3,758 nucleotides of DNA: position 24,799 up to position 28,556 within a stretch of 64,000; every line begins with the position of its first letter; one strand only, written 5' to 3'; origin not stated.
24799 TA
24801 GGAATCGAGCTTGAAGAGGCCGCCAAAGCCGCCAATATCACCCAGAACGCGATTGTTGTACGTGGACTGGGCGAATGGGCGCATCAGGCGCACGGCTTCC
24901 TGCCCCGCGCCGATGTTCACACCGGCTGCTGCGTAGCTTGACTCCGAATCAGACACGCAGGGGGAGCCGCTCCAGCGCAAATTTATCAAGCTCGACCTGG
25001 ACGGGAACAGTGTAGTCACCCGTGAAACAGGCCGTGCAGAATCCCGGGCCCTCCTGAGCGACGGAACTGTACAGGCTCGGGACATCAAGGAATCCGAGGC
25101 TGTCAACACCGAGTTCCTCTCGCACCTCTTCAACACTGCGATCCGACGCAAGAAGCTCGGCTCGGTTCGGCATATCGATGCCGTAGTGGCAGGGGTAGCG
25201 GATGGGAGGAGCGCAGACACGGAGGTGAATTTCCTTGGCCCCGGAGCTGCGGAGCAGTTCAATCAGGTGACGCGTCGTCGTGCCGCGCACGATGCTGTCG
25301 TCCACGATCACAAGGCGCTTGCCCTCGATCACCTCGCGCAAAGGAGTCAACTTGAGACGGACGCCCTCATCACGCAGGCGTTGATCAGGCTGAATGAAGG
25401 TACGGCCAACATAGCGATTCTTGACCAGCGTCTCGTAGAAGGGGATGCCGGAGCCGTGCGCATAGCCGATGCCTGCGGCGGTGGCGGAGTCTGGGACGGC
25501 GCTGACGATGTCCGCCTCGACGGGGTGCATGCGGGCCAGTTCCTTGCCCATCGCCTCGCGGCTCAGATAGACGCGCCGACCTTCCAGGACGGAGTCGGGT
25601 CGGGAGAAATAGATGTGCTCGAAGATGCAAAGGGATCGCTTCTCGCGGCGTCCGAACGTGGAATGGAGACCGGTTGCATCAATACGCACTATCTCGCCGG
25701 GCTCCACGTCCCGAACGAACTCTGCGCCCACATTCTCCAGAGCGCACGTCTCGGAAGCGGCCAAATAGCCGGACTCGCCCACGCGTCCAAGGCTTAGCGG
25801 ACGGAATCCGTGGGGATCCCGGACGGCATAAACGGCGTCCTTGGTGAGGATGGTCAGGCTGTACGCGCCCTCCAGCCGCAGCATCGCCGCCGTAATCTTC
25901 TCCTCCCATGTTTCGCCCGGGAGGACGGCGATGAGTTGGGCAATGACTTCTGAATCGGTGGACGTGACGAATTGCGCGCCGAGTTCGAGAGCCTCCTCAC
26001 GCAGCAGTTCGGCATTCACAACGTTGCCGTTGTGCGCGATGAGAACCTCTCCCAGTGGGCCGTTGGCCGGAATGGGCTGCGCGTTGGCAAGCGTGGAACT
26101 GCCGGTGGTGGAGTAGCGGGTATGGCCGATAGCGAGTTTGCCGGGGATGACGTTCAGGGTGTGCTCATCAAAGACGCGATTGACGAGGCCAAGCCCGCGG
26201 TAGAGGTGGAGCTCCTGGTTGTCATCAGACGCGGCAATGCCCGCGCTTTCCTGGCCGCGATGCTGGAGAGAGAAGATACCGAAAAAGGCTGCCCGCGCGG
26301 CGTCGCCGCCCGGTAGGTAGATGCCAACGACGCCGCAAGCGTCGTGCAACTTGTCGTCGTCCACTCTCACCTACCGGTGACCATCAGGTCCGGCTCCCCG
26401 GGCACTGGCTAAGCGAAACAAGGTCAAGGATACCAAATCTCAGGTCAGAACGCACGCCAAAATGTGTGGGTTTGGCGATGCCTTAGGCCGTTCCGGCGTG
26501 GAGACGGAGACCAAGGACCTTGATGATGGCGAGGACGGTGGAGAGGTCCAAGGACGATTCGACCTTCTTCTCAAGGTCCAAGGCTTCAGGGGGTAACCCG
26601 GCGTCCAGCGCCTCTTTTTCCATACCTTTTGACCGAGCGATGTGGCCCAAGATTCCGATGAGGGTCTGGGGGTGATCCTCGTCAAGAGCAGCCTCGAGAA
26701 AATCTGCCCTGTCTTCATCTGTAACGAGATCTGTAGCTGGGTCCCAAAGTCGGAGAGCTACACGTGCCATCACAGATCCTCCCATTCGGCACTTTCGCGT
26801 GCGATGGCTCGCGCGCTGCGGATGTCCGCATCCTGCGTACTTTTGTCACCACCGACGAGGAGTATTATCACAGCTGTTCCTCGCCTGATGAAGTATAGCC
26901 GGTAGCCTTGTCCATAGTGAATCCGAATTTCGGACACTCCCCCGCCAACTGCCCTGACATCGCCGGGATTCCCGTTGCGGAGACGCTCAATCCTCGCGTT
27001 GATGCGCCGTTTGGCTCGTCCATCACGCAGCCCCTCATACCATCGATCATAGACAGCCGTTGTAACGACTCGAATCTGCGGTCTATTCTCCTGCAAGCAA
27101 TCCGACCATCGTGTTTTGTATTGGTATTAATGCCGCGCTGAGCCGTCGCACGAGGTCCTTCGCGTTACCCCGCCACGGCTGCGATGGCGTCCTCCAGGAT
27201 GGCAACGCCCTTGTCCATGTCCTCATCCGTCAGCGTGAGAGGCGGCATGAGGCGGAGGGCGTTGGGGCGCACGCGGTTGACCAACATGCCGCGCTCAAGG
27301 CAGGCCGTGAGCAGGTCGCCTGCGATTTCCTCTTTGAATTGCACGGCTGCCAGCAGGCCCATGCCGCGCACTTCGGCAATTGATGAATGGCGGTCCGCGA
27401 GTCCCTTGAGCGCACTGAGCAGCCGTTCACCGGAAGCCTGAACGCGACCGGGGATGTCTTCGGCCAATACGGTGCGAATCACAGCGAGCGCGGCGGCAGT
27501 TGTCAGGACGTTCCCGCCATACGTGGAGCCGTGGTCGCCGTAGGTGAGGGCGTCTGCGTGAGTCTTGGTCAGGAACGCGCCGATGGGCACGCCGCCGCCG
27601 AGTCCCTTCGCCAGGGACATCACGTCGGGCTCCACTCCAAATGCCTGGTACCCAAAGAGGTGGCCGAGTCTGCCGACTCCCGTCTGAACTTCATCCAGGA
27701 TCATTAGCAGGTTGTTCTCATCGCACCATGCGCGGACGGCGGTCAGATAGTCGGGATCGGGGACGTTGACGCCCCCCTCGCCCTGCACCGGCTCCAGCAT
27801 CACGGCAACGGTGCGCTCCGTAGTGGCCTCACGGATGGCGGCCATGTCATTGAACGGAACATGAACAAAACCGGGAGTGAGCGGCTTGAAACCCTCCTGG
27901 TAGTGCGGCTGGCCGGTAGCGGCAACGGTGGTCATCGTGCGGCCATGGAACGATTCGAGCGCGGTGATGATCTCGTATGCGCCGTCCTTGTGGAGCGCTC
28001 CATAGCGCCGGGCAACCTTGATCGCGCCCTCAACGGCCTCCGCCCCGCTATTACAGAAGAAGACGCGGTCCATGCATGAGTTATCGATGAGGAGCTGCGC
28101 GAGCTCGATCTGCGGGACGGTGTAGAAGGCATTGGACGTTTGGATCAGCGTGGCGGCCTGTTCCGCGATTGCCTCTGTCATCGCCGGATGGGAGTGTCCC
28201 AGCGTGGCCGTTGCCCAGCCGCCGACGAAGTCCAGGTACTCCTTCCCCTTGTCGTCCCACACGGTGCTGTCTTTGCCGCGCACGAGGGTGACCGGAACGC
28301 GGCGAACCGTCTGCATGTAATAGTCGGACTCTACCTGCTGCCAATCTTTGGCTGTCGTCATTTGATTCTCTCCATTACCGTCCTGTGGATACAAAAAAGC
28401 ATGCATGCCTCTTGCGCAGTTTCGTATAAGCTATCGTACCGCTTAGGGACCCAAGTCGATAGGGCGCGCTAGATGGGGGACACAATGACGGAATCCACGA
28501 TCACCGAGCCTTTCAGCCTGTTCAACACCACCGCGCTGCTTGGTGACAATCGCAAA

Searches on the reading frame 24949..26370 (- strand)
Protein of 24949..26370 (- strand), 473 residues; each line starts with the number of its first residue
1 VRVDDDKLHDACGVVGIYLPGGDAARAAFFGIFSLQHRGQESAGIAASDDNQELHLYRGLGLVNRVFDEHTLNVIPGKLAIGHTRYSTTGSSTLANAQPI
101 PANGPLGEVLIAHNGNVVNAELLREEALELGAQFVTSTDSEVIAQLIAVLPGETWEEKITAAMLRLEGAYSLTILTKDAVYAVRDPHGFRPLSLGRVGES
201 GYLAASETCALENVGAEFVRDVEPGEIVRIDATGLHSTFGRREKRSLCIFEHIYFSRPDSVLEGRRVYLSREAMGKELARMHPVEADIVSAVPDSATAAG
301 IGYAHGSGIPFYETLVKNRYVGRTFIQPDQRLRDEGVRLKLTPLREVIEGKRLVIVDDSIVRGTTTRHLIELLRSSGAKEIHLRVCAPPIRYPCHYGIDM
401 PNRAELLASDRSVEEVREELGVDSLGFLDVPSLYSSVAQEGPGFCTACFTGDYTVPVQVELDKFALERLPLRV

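Call 9: search_protein_families(library=pfam, proteins=[window:24949-26370:-], max_evalue=0.00001)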
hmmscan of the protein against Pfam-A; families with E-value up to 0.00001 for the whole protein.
window:24949-26370:- (473 aa): 3 families
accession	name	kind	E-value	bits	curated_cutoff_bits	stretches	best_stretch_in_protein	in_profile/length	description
PF13522.11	GATase_6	-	1.7e-18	67.3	27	1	74-207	7-130/130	Glutamine amidotransferase domain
PF13537.11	GATase_7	-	2e-16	60.6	25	1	92-212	8-122/123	Glutamine amidotransferase domain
PF00156.33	Pribosyltran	-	1.9e-06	27.7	26.3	1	314-385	46-122/158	Phosphoribosyl transferase domain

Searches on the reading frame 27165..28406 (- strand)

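Call 9: search_protein_families(library=pfam, proteins=[window:27165-28406:-], max_evalue=0.00001)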
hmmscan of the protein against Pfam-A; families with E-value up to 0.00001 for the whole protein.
window:27165-28406:- (413 aa): 1 family
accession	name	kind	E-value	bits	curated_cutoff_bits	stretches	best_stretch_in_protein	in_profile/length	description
PF00202.27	Aminotran_3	-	9.4e-112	374.1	30.5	1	32-408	4-403/403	Aminotransferase class-III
